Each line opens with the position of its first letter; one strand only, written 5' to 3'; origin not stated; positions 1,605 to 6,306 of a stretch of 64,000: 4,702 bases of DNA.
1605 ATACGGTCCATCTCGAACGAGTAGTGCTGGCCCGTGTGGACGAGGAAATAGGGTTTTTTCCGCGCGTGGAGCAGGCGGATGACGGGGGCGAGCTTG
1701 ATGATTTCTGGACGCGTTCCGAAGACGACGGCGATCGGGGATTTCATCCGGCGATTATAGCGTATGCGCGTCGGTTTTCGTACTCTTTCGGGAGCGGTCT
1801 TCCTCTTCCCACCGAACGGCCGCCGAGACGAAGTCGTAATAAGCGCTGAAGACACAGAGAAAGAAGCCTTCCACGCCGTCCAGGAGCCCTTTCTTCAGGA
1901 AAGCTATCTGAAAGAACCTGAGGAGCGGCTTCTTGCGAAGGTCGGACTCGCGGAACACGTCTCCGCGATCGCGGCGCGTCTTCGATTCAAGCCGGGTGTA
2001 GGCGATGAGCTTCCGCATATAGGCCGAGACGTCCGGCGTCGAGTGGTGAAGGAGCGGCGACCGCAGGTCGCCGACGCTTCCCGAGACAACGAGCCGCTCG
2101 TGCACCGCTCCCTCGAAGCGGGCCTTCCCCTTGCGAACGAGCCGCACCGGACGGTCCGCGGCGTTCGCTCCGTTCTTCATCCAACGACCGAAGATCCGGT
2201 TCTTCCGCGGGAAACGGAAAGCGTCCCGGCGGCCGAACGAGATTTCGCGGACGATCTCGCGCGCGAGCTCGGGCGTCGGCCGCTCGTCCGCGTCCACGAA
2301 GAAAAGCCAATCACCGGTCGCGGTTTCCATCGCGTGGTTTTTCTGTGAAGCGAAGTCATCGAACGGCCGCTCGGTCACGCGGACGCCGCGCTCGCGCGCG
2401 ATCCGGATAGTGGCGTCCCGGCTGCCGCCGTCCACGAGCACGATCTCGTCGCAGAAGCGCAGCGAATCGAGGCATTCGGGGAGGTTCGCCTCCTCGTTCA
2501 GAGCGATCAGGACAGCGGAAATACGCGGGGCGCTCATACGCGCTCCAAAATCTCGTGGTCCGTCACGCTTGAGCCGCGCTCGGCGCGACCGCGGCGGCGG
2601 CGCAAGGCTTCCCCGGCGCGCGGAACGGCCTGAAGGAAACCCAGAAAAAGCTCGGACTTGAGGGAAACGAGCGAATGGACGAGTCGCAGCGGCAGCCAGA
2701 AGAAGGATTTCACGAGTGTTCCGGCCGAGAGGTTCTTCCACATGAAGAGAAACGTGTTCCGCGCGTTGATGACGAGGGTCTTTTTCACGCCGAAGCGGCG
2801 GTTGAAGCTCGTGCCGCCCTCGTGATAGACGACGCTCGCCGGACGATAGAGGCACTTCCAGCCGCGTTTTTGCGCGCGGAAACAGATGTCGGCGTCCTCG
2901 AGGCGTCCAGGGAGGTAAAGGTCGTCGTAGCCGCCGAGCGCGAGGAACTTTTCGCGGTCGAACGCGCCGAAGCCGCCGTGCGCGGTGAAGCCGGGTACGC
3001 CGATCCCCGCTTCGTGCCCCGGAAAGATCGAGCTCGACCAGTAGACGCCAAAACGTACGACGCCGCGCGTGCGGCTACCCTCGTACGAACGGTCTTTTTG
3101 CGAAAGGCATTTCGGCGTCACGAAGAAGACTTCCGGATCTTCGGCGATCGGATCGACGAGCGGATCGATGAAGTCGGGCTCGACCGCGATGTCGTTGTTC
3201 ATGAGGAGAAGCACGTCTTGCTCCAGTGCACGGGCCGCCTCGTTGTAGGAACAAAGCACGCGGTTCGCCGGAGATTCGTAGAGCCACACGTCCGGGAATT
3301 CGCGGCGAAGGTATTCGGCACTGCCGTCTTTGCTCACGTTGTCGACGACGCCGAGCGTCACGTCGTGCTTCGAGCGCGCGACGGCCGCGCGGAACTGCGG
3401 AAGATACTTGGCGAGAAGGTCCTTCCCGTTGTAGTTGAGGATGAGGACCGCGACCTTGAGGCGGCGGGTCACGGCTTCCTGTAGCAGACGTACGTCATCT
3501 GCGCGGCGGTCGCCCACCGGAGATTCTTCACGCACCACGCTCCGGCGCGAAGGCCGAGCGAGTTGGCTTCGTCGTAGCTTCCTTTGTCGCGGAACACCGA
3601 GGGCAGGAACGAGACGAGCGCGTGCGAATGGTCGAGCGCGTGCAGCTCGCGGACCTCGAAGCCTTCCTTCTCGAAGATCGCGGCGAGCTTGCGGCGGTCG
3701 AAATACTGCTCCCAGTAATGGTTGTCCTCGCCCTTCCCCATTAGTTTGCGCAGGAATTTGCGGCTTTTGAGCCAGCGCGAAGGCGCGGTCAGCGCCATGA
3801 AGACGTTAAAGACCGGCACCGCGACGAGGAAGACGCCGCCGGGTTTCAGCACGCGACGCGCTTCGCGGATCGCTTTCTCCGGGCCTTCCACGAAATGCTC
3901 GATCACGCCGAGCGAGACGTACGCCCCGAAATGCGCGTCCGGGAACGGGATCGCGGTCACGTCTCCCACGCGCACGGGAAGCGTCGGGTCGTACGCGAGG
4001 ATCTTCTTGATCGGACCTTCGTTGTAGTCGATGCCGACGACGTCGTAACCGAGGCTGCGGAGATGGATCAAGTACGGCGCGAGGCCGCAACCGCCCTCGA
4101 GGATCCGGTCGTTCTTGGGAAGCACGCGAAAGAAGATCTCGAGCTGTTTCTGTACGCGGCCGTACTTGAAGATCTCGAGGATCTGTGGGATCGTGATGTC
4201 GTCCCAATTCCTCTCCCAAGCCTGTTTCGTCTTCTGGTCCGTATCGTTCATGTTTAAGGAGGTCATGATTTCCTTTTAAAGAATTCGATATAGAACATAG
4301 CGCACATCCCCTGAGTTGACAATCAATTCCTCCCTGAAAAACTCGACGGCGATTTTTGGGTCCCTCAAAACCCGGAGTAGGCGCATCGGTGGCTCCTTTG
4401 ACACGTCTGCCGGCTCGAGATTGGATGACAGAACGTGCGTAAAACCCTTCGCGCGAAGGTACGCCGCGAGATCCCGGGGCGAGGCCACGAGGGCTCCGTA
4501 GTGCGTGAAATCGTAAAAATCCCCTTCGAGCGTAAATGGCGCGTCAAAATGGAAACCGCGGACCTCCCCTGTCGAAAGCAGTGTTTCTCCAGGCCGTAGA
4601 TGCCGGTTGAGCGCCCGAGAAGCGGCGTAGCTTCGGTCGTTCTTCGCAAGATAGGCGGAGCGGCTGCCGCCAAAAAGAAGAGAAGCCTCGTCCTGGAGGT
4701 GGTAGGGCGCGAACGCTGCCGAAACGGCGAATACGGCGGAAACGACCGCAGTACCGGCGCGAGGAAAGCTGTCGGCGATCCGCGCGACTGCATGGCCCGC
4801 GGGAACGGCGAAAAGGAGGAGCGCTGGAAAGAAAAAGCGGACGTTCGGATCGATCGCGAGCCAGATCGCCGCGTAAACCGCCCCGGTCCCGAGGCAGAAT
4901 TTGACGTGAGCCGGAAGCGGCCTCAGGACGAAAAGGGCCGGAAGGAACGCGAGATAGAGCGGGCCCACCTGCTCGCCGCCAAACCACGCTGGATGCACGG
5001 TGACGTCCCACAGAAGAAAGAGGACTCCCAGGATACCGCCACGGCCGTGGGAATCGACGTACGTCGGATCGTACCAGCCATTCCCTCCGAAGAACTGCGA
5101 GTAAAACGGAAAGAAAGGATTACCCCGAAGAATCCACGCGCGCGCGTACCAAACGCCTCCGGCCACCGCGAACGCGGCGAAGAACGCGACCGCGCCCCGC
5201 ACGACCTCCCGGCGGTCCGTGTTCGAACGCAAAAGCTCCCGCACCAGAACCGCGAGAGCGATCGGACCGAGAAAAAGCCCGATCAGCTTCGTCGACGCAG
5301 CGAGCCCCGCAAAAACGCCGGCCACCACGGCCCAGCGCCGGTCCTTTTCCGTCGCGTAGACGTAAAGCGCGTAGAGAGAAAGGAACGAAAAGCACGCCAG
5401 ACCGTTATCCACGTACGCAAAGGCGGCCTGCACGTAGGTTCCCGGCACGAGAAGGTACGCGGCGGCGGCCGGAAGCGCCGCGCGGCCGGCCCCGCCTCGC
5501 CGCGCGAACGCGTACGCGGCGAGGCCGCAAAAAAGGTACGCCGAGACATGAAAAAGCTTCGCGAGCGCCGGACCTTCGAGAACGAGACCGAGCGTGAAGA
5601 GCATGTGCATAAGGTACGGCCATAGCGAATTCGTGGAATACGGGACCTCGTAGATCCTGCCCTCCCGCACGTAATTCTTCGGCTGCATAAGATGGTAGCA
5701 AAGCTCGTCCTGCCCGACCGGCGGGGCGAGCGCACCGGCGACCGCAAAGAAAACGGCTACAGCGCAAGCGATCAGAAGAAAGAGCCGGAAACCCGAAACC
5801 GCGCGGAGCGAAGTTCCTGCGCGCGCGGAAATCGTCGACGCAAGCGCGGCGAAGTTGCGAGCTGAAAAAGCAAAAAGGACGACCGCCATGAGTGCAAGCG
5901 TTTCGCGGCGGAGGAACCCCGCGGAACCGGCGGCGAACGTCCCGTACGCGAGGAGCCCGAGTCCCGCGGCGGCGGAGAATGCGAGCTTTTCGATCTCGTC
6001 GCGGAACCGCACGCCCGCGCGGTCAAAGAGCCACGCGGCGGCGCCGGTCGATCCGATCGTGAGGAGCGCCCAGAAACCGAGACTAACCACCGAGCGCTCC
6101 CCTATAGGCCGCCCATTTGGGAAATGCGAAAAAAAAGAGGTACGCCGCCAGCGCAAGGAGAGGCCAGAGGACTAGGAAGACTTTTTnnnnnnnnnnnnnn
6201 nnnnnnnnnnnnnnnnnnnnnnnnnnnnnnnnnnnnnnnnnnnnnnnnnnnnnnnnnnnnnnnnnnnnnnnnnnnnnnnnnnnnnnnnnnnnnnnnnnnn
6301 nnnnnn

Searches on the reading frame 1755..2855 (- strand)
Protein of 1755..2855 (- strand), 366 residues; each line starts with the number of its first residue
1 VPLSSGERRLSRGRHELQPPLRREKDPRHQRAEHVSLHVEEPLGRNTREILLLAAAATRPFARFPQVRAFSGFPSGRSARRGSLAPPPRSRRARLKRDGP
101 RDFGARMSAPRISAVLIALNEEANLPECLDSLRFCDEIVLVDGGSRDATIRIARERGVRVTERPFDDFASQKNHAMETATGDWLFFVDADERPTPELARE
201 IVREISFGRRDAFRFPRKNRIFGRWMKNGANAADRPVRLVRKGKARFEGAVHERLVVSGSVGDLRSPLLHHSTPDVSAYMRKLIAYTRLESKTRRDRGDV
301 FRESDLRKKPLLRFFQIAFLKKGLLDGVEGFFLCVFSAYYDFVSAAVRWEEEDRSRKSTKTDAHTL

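Call 49: search_protein_families(library=pfam, proteins=[window:1755-2855:-], max_evalue=0.1)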
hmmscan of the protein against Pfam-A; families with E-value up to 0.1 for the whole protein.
window:1755-2855:- (366 aa): 2 families
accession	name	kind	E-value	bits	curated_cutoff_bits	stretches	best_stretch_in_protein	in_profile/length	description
PF00535.33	Glycos_transf_2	-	1.4e-19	71.1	23.3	1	113-213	1-111/168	Glycosyl transferase family 2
PF13704.12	Glyco_tranf_2_4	-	0.00021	22.2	27.5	1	120-191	2-82/98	Glycosyl transferase family 2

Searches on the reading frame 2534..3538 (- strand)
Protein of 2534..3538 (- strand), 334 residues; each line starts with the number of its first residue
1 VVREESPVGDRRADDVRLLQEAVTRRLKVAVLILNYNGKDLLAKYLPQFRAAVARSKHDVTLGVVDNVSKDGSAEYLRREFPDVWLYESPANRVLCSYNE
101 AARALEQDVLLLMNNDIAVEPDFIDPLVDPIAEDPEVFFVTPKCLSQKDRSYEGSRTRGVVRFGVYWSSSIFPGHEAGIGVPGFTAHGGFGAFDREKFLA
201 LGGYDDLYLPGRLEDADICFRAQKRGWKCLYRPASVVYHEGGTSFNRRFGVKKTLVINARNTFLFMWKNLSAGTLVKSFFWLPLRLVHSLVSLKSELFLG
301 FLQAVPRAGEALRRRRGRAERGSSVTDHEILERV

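Call 49: search_protein_families(library=pfam, proteins=[window:2534-3538:-], max_evalue=0.1)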
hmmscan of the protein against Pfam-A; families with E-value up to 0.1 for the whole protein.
window:2534-3538:- (334 aa): 6 families
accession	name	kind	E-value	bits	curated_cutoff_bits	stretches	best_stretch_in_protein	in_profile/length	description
PF13641.12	Glyco_tranf_2_3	-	1.3e-11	45.4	27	1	29-246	3-218/230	Glycosyltransferase like family 2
PF00535.33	Glycos_transf_2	-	1.5e-10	41.7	23.3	1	31-198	2-164/168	Glycosyl transferase family 2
PF13632.12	Glyco_trans_2_3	-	5.1e-05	23.6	27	1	111-286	3-172/198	Glycosyl transferase family group 2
PF13506.12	Glyco_transf_21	-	0.0046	16.9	21.7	1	95-242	19-157/174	Glycosyl transferase family 21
PF07632.16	Sde182_NH-like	-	0.0091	16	26.8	1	14-100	101-188/268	Cellulose-binding Sde182, nucleoside hydrolase-like domain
PF02709.20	Glyco_transf_7C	-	0.035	14.2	23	1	185-228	18-61/78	N-terminal domain of galactosyltransferase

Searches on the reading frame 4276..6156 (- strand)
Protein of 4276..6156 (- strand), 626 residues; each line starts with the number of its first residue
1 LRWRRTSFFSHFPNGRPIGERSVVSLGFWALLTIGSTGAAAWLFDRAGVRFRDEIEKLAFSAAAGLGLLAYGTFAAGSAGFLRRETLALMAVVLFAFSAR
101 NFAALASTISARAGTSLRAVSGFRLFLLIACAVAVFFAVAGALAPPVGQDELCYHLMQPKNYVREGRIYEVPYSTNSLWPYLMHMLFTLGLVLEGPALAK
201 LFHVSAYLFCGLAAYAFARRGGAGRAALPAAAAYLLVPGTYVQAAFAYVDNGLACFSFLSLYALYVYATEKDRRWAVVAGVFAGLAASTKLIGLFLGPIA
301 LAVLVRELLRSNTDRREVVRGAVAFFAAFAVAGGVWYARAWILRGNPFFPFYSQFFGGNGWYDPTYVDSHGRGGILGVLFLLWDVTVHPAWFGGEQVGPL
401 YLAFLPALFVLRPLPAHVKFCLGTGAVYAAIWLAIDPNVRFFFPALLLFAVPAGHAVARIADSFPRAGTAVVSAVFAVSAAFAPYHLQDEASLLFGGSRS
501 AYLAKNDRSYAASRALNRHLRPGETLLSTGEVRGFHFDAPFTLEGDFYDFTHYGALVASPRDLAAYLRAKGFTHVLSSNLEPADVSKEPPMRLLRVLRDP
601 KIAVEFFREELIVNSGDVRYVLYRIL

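Call 49: search_protein_families(library=pfam, proteins=[window:4276-6156:-], max_evalue=0.1)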
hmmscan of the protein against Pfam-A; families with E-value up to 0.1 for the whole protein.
window:4276-6156:- (626 aa): 2 families
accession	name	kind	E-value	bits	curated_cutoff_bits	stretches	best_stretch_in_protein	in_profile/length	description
PF02366.24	PMT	-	1.1e-08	35.4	22.7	1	200-348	86-230/245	Dolichyl-phosphate-mannose-protein mannosyltransferase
PF13231.12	PMT_2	-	1.8e-07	32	26.1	1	201-330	26-155/160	Dolichyl-phosphate-mannose-protein mannosyltransferase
